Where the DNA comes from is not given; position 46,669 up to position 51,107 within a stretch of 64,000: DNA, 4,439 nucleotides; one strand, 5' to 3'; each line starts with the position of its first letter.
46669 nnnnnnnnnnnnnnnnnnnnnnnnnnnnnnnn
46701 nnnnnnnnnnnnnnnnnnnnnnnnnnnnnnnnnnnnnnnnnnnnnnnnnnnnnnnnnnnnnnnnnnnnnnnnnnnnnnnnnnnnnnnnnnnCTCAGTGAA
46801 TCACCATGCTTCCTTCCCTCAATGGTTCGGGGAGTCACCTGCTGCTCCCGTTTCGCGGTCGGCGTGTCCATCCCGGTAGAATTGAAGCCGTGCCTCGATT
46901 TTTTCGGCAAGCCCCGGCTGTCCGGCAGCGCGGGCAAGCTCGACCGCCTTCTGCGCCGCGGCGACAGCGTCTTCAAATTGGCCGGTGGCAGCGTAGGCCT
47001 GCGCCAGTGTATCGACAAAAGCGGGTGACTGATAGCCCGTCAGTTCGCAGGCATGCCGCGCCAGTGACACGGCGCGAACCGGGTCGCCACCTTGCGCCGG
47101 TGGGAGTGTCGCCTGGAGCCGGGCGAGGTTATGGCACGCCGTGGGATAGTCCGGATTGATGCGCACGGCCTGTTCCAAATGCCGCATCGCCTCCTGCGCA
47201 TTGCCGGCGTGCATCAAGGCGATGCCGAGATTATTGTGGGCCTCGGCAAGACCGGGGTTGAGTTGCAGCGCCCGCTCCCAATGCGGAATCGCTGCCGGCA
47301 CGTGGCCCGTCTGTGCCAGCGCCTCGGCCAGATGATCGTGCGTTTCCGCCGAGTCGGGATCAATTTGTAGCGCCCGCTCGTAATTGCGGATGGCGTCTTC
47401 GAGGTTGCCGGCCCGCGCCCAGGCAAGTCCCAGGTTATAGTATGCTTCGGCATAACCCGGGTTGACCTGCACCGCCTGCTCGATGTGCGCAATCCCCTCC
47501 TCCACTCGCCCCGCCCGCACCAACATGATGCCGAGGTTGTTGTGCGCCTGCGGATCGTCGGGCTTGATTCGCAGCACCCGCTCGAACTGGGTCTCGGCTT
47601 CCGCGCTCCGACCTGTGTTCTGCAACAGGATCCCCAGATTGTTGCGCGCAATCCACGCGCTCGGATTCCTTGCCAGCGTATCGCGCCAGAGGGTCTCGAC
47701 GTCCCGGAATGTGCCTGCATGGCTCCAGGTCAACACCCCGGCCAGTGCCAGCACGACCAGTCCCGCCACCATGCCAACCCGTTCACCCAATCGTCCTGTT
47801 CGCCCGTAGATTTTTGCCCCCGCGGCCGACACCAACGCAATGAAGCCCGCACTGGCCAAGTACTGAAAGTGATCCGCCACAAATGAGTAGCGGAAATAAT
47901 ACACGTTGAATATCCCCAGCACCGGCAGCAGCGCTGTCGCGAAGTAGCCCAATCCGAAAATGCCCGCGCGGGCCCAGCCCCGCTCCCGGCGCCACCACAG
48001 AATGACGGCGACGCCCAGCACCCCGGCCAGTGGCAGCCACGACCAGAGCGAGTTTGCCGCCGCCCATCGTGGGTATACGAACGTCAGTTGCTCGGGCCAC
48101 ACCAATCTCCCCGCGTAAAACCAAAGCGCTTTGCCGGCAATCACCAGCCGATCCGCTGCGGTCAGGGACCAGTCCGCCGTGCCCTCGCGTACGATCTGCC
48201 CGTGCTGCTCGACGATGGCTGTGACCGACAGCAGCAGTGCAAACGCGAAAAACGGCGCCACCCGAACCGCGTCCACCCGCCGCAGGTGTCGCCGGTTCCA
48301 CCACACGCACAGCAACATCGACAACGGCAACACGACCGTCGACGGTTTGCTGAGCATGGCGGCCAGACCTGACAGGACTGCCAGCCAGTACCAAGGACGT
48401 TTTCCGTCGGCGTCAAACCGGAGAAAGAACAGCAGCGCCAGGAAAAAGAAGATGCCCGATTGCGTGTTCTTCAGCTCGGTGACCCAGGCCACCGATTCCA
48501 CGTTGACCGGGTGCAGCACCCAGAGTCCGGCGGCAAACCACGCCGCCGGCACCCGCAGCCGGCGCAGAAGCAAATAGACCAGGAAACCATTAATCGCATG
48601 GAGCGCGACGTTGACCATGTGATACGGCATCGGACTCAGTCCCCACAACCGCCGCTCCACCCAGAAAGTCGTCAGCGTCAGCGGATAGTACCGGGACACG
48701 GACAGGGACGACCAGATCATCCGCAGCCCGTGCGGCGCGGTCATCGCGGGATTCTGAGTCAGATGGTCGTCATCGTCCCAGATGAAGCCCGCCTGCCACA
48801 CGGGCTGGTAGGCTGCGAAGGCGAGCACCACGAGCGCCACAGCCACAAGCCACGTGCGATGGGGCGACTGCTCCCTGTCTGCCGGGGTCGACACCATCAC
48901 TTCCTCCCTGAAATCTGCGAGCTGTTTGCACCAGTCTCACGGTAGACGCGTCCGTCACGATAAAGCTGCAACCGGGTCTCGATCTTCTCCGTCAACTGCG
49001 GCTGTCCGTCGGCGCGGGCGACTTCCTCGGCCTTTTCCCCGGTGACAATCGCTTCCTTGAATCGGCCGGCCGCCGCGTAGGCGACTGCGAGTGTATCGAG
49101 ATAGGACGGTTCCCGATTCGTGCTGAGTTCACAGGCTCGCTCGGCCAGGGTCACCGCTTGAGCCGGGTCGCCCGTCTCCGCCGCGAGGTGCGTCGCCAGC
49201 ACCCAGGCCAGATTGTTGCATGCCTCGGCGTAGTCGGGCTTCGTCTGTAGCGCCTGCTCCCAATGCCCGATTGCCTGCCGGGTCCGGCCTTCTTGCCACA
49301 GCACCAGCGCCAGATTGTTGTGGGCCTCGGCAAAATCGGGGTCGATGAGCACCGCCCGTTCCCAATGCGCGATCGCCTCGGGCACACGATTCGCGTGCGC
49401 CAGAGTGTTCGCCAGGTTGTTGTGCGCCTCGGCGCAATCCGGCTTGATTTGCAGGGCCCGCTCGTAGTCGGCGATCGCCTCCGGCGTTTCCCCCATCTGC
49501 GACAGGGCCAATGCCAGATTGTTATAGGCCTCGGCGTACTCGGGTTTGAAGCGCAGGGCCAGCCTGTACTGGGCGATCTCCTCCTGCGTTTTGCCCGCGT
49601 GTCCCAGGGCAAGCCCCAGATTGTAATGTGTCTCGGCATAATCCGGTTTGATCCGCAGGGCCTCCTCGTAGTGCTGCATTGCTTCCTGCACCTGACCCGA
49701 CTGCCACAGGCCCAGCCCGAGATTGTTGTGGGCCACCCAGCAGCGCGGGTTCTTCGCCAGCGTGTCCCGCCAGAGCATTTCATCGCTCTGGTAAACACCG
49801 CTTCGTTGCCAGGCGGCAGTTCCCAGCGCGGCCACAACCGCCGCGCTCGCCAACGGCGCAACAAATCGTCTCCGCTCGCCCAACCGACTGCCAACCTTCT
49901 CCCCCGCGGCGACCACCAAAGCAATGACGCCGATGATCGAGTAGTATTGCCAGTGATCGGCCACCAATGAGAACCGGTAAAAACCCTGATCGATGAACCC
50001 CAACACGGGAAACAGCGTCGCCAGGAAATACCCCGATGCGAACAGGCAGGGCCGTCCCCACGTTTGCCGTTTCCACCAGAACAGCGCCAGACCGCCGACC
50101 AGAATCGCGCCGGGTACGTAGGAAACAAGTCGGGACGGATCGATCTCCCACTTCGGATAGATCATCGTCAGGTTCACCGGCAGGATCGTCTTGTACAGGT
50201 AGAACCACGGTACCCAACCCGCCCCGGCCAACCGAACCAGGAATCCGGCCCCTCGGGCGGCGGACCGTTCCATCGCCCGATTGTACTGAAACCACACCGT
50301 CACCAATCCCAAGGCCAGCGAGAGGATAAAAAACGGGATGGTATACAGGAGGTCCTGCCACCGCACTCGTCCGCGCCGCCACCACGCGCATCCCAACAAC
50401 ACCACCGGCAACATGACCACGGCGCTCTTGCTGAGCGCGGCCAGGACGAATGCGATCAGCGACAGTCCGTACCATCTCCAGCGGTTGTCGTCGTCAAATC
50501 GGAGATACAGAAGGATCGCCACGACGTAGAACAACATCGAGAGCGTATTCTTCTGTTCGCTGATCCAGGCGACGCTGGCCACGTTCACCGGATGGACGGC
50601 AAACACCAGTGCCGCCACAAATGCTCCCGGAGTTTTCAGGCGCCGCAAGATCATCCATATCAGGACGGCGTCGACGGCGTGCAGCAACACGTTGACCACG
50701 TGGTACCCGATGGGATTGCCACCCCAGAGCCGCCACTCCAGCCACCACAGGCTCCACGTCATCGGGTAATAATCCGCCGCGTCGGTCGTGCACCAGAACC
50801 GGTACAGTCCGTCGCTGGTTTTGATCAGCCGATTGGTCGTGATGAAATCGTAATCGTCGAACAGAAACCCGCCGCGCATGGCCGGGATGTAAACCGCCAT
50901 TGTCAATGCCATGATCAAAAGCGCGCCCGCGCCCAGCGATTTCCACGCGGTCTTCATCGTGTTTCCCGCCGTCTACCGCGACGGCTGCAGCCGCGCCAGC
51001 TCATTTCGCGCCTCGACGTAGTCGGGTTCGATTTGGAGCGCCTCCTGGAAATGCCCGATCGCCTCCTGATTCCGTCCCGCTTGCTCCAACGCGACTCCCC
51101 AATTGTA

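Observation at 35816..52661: Expansion of TMTC-like (GT105) O-mannosyltransferase-type proteins, interleaved with secreted S/T/N-rich beta-helix proteins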

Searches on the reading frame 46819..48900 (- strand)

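Call 3: search_protein_families(library=pfam, proteins=[window:46819-48900:-], max_evalue=0.01)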
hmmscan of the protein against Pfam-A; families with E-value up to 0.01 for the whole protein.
window:46819-48900:- (693 aa): 27 families (the best 25 are shown)
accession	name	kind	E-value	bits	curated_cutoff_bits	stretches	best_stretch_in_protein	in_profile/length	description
PF07719.23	TPR_2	-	3.4e-43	142.6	27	6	484-516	1-33/34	Tetratricopeptide repeat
PF00515.34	TPR_1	-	1.1e-40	136.2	27.8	4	484-516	1-33/34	Tetratricopeptide repeat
PF13414.12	TPR_11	-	4.6e-35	119.5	26.8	5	498-532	8-42/42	TPR repeat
PF13432.12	TPR_16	-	4.3e-31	107.4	32.7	3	457-518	4-65/65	Tetratricopeptide repeat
PF13431.12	TPR_17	-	1.2e-29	100.5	24.4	2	541-571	2-32/34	Tetratricopeptide repeat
PF13428.12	TPR_14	-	1e-28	97.3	23.5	3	553-595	2-44/44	Tetratricopeptide repeat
PF13181.12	TPR_8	-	9.3e-28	94.4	25.7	3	484-516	1-33/34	Tetratricopeptide repeat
PF14559.12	TPR_19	-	3.7e-25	88.5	25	4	536-592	9-64/68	Tetratricopeptide repeat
PF13424.12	TPR_12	-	7e-24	84.3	30.1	3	451-514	4-75/77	Tetratricopeptide repeat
PF13374.12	TPR_10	-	9.4e-19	67.2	27.5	2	418-445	4-31/42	Tetratricopeptide repeat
PF13371.12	TPR_9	-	5.2e-17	62.1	35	2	459-523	4-67/73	Tetratricopeptide repeat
PF13176.12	TPR_7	-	3.7e-14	52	27.9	0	486-516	1-31/36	Tetratricopeptide repeat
PF13174.12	TPR_6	-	1.5e-11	44.6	26.3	1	485-517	1-33/33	Tetratricopeptide repeat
PF07721.20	TPR_4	-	3.9e-11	42.9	27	0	552-577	1-26/26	Tetratricopeptide repeat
PF13429.12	TPR_15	-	5.8e-08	32.9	26.2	1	490-586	152-248/280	Tetratricopeptide repeat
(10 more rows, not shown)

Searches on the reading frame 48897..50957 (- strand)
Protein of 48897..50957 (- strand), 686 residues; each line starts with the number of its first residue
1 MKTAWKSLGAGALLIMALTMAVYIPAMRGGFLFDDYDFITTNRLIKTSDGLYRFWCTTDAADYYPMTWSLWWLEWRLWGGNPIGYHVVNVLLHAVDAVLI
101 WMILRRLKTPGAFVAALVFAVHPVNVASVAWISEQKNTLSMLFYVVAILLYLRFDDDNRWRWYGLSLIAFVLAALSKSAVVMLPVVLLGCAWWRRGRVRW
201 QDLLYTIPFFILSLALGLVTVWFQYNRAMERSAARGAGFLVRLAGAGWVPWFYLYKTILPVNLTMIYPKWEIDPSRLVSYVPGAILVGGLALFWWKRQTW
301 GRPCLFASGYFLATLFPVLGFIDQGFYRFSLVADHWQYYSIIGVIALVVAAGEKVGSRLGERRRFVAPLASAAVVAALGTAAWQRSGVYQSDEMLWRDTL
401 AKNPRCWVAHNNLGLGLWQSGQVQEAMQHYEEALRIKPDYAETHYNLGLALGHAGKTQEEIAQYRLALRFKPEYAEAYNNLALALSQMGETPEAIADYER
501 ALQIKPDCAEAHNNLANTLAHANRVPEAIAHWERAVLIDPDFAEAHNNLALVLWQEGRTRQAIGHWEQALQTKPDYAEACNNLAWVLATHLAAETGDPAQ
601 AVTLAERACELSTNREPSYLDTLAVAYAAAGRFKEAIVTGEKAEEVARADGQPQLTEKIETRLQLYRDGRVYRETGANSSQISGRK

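Call 3: search_protein_families(library=pfam, proteins=[window:48897-50957:-], max_evalue=0.01)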
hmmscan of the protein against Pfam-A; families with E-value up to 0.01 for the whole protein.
window:48897-50957:- (686 aa): 24 families
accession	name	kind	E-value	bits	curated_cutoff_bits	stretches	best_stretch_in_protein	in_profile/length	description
PF13414.12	TPR_11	-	1.9e-40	136.7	26.8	5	419-451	6-38/42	TPR repeat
PF00515.34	TPR_1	-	2.2e-37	125.8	27.8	4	475-508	1-34/34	Tetratricopeptide repeat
PF07719.23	TPR_2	-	8.8e-36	119.5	27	4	475-507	1-33/34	Tetratricopeptide repeat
PF13181.12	TPR_8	-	9.2e-26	88.2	25.7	2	475-508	1-34/34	Tetratricopeptide repeat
PF13432.12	TPR_16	-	9.6e-26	90.3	32.7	4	480-537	2-58/65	Tetratricopeptide repeat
PF13424.12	TPR_12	-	1.7e-24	86.2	30.1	6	409-471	5-75/77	Tetratricopeptide repeat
PF13431.12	TPR_17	-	5.9e-24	82.7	24.4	3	429-461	1-33/34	Tetratricopeptide repeat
PF14559.12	TPR_19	-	4.5e-22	78.6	25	3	487-547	3-63/68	Tetratricopeptide repeat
PF13428.12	TPR_14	-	2.1e-20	71.6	23.5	3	476-517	2-43/44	Tetratricopeptide repeat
PF13374.12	TPR_10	-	6.2e-20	71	27.5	2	475-504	2-31/42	Tetratricopeptide repeat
PF13176.12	TPR_7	-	1.6e-15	56.3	27.9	0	477-507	1-31/36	Tetratricopeptide repeat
PF13231.12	PMT_2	-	3.7e-11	43.9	26.1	1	70-216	9-151/160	Dolichyl-phosphate-mannose-protein mannosyltransferase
PF13371.12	TPR_9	-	3.1e-10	40.4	35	1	464-511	18-65/73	Tetratricopeptide repeat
PF07721.20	TPR_4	-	5.6e-09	36.2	27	0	509-534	1-26/26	Tetratricopeptide repeat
PF24575.1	TPR_Slam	-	3.3e-08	34.4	35.2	0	482-528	54-100/104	Surface lipoprotein assembly modifier, N-terminal TPR repeats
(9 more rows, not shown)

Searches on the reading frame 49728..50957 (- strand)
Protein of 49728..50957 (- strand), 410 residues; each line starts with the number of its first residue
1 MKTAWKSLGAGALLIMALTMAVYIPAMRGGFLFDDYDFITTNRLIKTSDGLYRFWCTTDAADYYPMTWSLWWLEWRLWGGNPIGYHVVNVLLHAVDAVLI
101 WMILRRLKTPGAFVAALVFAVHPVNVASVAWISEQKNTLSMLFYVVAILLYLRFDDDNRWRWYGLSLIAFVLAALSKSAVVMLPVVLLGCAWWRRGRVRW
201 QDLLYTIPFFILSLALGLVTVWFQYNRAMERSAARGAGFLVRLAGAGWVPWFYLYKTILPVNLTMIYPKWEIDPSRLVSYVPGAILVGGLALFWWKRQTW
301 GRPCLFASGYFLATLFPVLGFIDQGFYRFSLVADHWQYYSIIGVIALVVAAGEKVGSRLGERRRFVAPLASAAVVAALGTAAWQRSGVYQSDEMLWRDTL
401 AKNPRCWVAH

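Call 8: search_protein_families(library=pfam, proteins=[window:49728-50957:-], max_evalue=10)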
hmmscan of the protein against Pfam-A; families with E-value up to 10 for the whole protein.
window:49728-50957:- (410 aa): 4 families
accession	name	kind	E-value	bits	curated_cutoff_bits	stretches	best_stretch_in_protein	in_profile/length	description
PF13231.12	PMT_2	-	4.4e-11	43.7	26.1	1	68-217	7-152/160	Dolichyl-phosphate-mannose-protein mannosyltransferase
PF09913.15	DUF2142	-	0.0083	15.4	30.1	1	98-221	137-263/395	Predicted membrane protein (DUF2142)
PF21787.3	TNP-like_RNaseH_N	-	0.16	12.7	24.6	1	82-128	86-132/137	TNP-like, RNase H N-terminal domain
PF02925.21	gpD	-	0.28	11.6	25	1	101-135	63-98/141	Bacteriophage scaffolding protein D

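Call 9: search_protein_families(library=ncbifam, proteins=[window:49728-50957:-], max_evalue=1)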
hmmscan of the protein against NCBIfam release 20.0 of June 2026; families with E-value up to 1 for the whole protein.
window:49728-50957:- (410 aa): 2 families
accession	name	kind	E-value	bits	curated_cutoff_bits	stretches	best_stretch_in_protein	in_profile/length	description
NF051875.1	glycan_WsfD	subfamily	0.074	11.8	80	1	89-220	102-237/452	glycan biosynthesis hexose transferase WsfD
NF047440.1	LA3751_2_3_fam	subfamily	0.26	10.1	200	1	75-226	92-245/460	LA_3751/LA_3752 family putative glycosyltransferase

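Call 19: search_solved_structures(query=window:49728-50957:-, max_evalue=1, show_alignments=2)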
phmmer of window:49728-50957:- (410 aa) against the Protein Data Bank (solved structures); distinct sequences matched with E-value up to 1: 0.
